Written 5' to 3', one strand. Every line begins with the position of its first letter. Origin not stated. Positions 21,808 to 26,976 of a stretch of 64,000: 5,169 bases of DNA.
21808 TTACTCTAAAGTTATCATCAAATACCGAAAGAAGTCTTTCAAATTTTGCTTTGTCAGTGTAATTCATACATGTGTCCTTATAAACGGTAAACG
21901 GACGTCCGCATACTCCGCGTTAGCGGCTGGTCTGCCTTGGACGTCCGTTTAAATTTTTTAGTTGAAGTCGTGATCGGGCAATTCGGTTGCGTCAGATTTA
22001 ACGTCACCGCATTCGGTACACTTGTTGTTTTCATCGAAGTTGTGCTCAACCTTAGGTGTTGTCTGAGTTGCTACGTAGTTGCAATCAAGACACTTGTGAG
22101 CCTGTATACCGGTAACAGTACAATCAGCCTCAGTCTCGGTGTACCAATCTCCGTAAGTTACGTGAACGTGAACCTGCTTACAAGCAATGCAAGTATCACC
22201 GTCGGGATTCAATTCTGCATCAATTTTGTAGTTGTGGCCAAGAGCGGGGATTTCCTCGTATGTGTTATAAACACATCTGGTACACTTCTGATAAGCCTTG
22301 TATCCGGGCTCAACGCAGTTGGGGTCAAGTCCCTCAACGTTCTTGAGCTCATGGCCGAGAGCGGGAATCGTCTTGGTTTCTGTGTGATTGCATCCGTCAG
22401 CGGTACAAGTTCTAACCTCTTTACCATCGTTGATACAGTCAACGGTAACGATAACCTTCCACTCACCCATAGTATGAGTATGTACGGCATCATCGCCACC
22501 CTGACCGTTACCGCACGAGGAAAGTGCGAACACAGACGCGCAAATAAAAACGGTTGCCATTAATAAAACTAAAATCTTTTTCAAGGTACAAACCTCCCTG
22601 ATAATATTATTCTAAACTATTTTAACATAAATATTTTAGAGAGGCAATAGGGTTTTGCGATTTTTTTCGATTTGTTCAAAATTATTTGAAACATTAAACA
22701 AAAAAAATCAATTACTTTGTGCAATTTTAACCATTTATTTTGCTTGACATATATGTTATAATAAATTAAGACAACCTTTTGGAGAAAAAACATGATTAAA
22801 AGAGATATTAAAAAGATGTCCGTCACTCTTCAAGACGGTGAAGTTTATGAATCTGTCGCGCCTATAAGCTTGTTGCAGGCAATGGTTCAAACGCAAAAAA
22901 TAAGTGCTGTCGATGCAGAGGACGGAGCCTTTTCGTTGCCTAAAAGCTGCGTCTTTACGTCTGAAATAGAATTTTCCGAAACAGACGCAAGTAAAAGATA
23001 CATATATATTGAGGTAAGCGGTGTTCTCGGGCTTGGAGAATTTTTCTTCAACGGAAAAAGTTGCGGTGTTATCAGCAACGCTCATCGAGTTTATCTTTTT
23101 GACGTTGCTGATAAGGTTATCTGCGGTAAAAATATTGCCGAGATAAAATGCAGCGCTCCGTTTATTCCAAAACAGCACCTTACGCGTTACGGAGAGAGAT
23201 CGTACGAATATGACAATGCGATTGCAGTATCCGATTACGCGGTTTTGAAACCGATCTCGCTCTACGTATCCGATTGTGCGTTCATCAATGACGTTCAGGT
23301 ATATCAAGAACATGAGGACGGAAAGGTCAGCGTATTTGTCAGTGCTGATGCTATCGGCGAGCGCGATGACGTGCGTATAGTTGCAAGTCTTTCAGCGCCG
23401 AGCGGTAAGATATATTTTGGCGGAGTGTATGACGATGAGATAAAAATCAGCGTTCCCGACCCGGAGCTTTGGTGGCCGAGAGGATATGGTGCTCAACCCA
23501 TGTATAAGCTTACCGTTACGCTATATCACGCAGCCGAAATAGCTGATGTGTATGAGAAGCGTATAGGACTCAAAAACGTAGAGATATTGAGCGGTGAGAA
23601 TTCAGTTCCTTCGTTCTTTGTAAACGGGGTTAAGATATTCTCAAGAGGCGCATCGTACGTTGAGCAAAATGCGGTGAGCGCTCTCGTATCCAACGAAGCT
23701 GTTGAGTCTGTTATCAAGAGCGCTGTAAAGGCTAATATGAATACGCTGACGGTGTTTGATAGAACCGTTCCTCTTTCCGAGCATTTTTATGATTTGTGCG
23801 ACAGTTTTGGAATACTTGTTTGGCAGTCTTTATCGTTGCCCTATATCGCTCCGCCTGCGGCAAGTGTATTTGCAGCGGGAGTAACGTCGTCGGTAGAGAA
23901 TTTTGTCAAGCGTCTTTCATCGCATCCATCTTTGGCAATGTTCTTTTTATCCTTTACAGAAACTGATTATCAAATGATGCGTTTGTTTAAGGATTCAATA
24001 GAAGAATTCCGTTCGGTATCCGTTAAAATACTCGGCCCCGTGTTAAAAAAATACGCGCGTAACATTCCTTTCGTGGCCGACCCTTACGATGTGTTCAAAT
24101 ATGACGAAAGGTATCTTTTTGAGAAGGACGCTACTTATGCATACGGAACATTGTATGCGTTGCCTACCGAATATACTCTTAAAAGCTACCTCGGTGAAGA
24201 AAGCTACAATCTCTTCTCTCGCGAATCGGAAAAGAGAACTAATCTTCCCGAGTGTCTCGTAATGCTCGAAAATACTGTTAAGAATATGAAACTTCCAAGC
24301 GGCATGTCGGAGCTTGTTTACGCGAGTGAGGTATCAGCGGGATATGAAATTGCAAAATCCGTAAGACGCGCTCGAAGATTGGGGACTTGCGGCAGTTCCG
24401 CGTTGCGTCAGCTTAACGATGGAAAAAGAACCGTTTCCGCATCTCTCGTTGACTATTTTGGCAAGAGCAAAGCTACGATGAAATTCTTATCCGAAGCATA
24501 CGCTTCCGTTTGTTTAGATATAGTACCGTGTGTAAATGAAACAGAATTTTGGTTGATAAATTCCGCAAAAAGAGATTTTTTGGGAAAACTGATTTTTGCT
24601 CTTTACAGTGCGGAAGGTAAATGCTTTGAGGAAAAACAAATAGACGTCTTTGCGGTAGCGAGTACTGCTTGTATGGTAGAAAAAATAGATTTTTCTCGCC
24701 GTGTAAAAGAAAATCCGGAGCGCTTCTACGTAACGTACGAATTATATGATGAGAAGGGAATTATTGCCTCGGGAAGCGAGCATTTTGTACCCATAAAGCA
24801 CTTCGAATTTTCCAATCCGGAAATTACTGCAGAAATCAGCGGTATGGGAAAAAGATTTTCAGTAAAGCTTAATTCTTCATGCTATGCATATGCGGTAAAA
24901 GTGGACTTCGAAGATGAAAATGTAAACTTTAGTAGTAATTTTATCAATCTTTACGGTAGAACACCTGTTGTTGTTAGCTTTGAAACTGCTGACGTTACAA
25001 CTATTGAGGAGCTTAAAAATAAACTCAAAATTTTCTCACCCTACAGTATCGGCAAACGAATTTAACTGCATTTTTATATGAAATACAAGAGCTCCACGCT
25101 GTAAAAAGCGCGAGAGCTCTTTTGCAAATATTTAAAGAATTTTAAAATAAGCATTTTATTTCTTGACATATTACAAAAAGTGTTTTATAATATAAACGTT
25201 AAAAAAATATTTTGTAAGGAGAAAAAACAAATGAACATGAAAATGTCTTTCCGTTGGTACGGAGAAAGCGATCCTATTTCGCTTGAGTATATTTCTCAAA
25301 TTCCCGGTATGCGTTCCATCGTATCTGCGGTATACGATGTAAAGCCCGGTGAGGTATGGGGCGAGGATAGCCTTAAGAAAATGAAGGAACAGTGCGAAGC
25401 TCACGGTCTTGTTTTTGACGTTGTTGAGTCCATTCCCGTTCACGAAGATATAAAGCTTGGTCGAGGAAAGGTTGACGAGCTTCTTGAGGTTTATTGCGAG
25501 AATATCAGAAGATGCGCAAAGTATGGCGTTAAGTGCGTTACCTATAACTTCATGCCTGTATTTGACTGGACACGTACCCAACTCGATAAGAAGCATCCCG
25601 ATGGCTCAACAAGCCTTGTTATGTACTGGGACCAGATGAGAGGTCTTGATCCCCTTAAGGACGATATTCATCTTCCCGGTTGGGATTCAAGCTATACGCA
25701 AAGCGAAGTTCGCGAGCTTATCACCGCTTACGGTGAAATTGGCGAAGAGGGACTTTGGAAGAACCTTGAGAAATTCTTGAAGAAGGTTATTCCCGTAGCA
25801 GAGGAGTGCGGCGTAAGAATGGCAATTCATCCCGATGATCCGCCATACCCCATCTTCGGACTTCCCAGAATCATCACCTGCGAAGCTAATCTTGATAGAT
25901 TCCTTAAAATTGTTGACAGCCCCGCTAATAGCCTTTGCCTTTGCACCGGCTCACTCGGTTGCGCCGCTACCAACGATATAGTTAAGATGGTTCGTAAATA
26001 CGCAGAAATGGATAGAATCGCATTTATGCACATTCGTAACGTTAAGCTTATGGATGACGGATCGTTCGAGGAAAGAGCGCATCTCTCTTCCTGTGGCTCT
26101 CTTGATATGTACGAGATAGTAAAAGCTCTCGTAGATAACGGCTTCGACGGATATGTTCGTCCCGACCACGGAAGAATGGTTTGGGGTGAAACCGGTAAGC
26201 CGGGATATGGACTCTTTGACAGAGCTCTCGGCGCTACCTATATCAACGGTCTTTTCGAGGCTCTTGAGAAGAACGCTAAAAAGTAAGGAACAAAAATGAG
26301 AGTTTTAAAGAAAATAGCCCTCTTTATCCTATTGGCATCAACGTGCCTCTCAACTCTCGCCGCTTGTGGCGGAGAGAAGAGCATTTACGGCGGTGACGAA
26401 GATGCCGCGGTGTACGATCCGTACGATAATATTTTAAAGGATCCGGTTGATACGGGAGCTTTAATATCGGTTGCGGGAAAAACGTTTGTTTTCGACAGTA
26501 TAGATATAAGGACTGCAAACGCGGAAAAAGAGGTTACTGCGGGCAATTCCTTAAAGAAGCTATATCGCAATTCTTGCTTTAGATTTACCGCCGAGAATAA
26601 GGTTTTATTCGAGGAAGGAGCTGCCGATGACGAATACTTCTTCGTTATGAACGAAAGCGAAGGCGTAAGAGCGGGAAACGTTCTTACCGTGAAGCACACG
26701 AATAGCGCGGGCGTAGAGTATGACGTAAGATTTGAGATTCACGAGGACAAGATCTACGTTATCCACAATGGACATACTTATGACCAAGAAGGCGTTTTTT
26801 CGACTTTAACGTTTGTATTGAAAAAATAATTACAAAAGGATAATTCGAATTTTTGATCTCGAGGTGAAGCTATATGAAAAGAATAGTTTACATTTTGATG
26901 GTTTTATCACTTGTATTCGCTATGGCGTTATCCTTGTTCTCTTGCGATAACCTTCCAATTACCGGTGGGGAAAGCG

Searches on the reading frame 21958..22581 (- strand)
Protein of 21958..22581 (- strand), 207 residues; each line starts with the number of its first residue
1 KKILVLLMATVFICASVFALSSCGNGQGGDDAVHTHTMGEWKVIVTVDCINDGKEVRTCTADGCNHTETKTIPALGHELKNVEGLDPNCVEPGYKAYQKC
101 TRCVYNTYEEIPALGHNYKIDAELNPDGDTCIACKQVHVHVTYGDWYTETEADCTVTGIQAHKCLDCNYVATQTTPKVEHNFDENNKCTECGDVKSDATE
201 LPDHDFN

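Call 70: search_protein_families(library=pfam, proteins=[window:21958-22581:-], max_evalue=10)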
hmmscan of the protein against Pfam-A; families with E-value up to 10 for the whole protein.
window:21958-22581:- (207 aa): 4 families
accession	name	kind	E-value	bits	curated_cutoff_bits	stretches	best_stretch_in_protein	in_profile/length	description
PF20130.4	DUF6520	-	0.26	12.1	25.4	1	2-60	5-61/83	Family of unknown function (DUF6520)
PF11077.13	DUF2616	-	1.5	9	25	1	142-191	116-164/171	Protein of unknown function (DUF2616)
PF25429.1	zf-POGZ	-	7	7.7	27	0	94-107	19-32/43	POGZ-like double zinc finger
PF12797.12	Fer4_2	-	8.1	7.1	24.5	0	182-192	4-14/22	4Fe-4S binding domain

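Call 116: search_solved_structures(query=window:21958-22581:-, max_evalue=1, show_alignments=1)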
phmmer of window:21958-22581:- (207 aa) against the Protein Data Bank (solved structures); distinct sequences matched with E-value up to 1: 1.
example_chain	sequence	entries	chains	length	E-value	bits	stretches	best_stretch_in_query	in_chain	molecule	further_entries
9kcf_A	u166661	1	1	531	0.62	12.8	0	31-101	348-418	Probable T-complex protein 1 subunit zeta-2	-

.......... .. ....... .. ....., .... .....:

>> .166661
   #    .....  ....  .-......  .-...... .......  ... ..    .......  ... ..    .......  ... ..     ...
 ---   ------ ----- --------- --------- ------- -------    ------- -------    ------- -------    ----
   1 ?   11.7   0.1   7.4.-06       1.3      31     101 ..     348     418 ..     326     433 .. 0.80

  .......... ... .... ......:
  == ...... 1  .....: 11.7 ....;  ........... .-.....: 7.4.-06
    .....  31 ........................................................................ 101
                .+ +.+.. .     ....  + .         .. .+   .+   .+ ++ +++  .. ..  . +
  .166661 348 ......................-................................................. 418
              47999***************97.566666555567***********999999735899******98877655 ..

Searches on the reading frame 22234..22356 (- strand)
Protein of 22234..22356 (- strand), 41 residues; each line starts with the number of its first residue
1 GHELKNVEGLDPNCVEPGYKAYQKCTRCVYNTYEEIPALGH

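Call 102: search_solved_structures(query=A9, max_evalue=10, show_alignments=3)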
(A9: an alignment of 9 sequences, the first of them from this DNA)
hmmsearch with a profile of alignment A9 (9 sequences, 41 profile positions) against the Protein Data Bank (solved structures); distinct sequences matched with E-value up to 10: 21.
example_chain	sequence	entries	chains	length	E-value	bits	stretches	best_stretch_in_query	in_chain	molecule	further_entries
9qa6_A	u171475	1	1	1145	6.9e-10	41.7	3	2-40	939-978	IgA protease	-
9kh2_A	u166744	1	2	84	4e-06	29.6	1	16-34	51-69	Zinc finger and BTB domain-containing protein 20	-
9jzt_A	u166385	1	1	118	4.8e-06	29.4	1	16-34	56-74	Zinc finger and BTB domain-containing protein 20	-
2i13_A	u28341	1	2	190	0.12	15.3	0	16-32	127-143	Aart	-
5t0u_A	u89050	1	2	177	0.13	15.2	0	16-31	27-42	Transcriptional repressor CTCF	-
8jq0_A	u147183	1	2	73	0.15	15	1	18-33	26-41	HKR3 protein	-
3uk3_C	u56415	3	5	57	0.16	14.9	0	19-30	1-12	Zinc finger protein 217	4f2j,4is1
1mey_C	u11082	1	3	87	0.21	14.5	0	16-33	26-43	CONSENSUS ZINC FINGER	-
8sss_A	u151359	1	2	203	0.21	14.5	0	16-31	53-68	Transcriptional repressor CTCF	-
1x6e_A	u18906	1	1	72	0.21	14.5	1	17-32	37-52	Zinc finger protein 24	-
8sst_A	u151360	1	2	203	0.27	14.2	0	16-31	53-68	Transcriptional repressor CTCF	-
3zd2_A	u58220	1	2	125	0.45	13.5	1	13-28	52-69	COMPLEMENT FACTOR H-RELATED PROTEIN 1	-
2ep2_A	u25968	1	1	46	0.48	13.4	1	18-34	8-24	Zinc finger protein 484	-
8cuc_E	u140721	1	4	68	0.73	12.8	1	21-32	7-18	Sal-like protein 4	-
1x6h_A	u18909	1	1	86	0.92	12.5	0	16-33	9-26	Transcriptional repressor CTCF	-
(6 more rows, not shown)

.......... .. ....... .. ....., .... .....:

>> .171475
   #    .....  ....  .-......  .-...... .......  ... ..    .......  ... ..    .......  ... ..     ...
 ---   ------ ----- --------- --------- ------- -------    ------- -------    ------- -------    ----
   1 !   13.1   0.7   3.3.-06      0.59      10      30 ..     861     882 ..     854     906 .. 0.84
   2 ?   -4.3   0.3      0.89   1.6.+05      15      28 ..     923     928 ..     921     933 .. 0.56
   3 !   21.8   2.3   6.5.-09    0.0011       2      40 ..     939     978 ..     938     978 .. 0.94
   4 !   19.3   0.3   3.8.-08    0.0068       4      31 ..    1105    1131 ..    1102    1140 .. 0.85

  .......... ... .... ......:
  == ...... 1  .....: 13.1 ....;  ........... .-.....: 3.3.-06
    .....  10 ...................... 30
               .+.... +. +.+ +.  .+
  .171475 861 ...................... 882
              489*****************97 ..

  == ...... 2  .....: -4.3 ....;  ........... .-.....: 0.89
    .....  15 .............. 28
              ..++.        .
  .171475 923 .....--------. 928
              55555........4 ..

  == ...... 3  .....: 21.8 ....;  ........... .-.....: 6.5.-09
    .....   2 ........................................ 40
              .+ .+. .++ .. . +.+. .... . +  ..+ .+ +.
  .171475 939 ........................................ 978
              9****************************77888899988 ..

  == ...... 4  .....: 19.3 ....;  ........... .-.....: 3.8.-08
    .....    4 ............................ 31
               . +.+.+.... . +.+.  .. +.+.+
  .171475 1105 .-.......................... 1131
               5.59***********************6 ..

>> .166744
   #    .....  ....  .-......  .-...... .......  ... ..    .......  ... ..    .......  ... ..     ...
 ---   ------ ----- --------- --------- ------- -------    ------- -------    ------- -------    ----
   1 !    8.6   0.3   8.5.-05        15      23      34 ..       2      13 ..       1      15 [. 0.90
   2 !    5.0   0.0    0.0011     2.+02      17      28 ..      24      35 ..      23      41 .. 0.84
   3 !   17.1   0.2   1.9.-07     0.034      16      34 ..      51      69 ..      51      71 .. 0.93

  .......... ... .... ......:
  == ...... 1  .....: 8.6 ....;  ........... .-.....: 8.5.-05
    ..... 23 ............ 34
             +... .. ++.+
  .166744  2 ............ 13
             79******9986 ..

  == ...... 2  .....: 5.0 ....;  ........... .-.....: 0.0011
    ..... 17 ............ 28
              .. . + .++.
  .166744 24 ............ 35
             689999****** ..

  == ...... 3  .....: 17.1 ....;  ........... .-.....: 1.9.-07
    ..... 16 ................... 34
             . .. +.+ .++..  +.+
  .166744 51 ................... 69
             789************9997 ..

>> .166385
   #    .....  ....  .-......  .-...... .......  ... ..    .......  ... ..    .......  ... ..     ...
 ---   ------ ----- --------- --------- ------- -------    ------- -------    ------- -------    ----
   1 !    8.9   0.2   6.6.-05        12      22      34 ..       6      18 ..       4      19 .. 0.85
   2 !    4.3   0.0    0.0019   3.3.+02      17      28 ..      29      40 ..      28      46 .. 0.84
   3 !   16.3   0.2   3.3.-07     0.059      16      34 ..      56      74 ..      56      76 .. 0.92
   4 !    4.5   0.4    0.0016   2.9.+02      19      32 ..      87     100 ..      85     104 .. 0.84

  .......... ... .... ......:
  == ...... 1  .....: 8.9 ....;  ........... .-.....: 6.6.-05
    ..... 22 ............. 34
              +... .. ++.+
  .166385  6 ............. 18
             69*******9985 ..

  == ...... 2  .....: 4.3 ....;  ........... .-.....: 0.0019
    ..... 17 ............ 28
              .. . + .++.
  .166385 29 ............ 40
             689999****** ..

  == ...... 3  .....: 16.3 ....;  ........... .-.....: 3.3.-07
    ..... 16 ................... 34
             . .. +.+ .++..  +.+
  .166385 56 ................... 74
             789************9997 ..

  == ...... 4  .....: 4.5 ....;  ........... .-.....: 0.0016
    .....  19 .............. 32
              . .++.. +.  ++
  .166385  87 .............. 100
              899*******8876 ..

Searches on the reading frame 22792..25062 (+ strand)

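Call 6: search_protein_families(library=pfam, proteins=[window:22792-25062:+], max_evalue=0.001)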
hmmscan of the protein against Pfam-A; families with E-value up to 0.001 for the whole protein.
window:22792-25062:+ (757 aa): 4 families
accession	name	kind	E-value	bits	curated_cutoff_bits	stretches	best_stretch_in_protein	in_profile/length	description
PF17753.7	Ig_mannosidase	-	5.2e-12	45.7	22.6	1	674-752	2-80/81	Ig-fold domain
PF00703.27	Glyco_hydro_2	-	1.8e-09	38.8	23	1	164-260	2-108/109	Glycosyl hydrolases family 2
PF17786.7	Mannosidase_ig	-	1.9e-08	35.2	23.4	1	583-670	2-91/91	Mannosidase Ig/CBM-like domain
PF22666.2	Glyco_hydro_2_N2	-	1.9e-05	25.2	27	1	51-128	48-125/167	Glycosyl hydrolase 2 galactose-binding domain-like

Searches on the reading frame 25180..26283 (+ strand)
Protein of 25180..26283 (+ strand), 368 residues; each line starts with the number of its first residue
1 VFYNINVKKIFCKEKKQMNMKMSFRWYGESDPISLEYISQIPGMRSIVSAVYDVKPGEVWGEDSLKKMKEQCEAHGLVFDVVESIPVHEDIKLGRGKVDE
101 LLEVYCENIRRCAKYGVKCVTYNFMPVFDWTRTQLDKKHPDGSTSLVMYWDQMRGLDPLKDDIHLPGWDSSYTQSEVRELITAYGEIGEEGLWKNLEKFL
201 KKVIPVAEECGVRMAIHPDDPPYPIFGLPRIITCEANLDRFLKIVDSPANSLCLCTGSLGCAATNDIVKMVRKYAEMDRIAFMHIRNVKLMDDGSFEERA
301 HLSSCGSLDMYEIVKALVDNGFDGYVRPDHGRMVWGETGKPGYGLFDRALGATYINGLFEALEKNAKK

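Call 6: search_protein_families(library=pfam, proteins=[window:25180-26283:+], max_evalue=0.001)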
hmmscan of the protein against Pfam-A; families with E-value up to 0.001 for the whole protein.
window:25180-26283:+ (368 aa): 2 families
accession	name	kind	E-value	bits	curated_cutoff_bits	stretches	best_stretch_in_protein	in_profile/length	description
PF03786.19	UxuA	-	4.6e-136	453.7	23.7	1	20-364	1-352/352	D-mannonate dehydratase (UxuA)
PF01261.30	AP_endonuc_2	-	3.6e-14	53.5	31.1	1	59-326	24-225/249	Xylose isomerase-like TIM barrel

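Call 62: find_related_loci(query=window:25231-26283:+, collection=genome_contigs, flank=10000)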
Query window:25231-26283:+ (351 aa) in genome_contigs; peptide patterns used: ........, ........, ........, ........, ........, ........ (x = any residue, [..] = any of these).
600 stretches matched a pattern (row limit reached: there are more); 600 encode a relative of the query (tblastn E <= 1e-3); the best 80 are kept; 80 distinct loci.
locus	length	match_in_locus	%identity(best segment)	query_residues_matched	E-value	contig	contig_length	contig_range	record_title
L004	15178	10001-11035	94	1-345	0e+0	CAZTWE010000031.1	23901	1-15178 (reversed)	MAG TPA_asm: uncultured Ruminococcus sp. isolate SRP315200_co1_337 genome assembly, contig: NODE_3512_length_23901_cov_2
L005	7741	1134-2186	90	1-351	0e+0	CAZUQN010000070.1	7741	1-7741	MAG TPA_asm: uncultured Ruminococcus sp. isolate SRP315200_co1_883 genome assembly, contig: NODE_22333_length_7741_cov_1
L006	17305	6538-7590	89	1-351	0e+0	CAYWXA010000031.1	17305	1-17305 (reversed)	MAG TPA_asm: uncultured Oscillospiraceae bacterium isolate SRP315200_co2_427 genome assembly, contig: NODE_3364_length_1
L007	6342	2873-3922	90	1-350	0e+0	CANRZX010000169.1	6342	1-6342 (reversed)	MAG TPA_asm: uncultured Clostridia bacterium isolate SRR15510224_bin.55_metawrap_v1.3_MAG genome assembly, contig: NODE.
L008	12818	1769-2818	90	1-350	0e+0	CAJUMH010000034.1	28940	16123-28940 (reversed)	MAG TPA_asm: uncultured Ruthenibacterium sp. isolate MGBC140709 genome assembly, contig: MGBC140709.34, whole genome sho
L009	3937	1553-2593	90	1-347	0e+0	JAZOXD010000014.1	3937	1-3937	MAG: Eubacteriales bacterium isolate T1900045516_YK20190210.MAGScoT_cleanbin_000025 SGB_7611_k141_1723317, whole genome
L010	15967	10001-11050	89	1-350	0e+0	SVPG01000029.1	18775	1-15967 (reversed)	MAG: Oscillospiraceae bacterium isolate SIG585 NODE_53899_length_18775_cov_2.003218, whole genome shotgun sequence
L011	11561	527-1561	88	1-345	0e+0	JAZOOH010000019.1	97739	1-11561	MAG: Acutalibacteraceae bacterium isolate T1900045632_YK20190326.MAGScoT_cleanbin_000006 SGB_8063_k141_1042119, whole ge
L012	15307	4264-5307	88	1-348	0e+0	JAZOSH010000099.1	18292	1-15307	MAG: Eubacteriales bacterium isolate T1900045546_YK20190240.MAGScoT_cleanbin_000004 SGB_7845_k141_200101, whole genome s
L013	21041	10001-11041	88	1-347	0e+0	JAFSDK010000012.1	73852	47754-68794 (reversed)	MAG: Clostridia bacterium isolate RGIG3041 Goat_Rectum-4__c143212, whole genome shotgun sequence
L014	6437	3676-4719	88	3-350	0e+0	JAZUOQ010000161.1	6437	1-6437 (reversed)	MAG: Eubacteriales bacterium isolate T1900044872_TS20190338.MAGScoT_cleanbin_000013 SGB_3170_k141_544150, whole genome s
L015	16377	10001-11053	85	1-351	0e+0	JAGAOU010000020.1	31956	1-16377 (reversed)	MAG: Clostridia bacterium isolate RGIG8637 Water_deer_Cecum.Co__c171655, whole genome shotgun sequence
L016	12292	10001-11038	88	2-347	0e+0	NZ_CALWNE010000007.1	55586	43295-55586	MAG: uncultured Allofournierella sp. isolate E0_DM__bin178 E0_DM__k127_669643, whole genome shotgun sequence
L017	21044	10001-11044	88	3-350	0e+0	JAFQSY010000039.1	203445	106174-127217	MAG: Clostridia bacterium isolate RGIG2122 Goat_Colon-4__c267323, whole genome shotgun sequence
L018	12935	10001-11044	87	3-350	0e+0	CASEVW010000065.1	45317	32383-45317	uncultured Oscillospiraceae bacterium isolate SI.A56.metabat-bins.126 genome assembly, contig: SI.A56.metabat-bins.126.f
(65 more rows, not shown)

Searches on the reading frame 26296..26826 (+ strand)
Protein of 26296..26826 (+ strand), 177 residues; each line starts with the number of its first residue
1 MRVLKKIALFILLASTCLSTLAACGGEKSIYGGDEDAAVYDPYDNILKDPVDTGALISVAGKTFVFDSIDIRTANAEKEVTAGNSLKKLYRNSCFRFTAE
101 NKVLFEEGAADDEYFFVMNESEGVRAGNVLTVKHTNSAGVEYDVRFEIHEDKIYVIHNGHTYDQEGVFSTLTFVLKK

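Call 6: search_protein_families(library=pfam, proteins=[window:26296-26826:+], max_evalue=0.001)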
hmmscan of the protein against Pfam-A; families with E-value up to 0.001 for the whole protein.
window:26296-26826:+ (177 aa): 0 families

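Call 70: search_protein_families(library=pfam, proteins=[window:26296-26826:+], max_evalue=10)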
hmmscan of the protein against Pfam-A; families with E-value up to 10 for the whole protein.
window:26296-26826:+ (177 aa): 1 family
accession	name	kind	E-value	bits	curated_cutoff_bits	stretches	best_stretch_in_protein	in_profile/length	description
PF05764.18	YL1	-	0.38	11.3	29.2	1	81-150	6-56/239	YL1 nuclear protein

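Call 79: search_solved_structures(query=A8, max_evalue=10)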
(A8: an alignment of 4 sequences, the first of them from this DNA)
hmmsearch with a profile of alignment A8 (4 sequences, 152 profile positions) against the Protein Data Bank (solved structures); distinct sequences matched with E-value up to 10: 0.

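Call 98: search_protein_families(library=padloc, proteins=[window:26296-26826:+], max_evalue=0.1)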
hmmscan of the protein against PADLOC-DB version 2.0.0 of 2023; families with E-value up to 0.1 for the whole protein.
window:26296-26826:+ (177 aa): 0 families

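Call 99: search_protein_families(library=phrogs, proteins=[window:26296-26826:+], max_evalue=0.1)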
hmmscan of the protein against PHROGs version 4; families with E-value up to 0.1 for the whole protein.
window:26296-26826:+ (177 aa): 1 family
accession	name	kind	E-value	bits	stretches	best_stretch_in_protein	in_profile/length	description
phrog_26360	-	unknown function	0.049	14.2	1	120-168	140-188/191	-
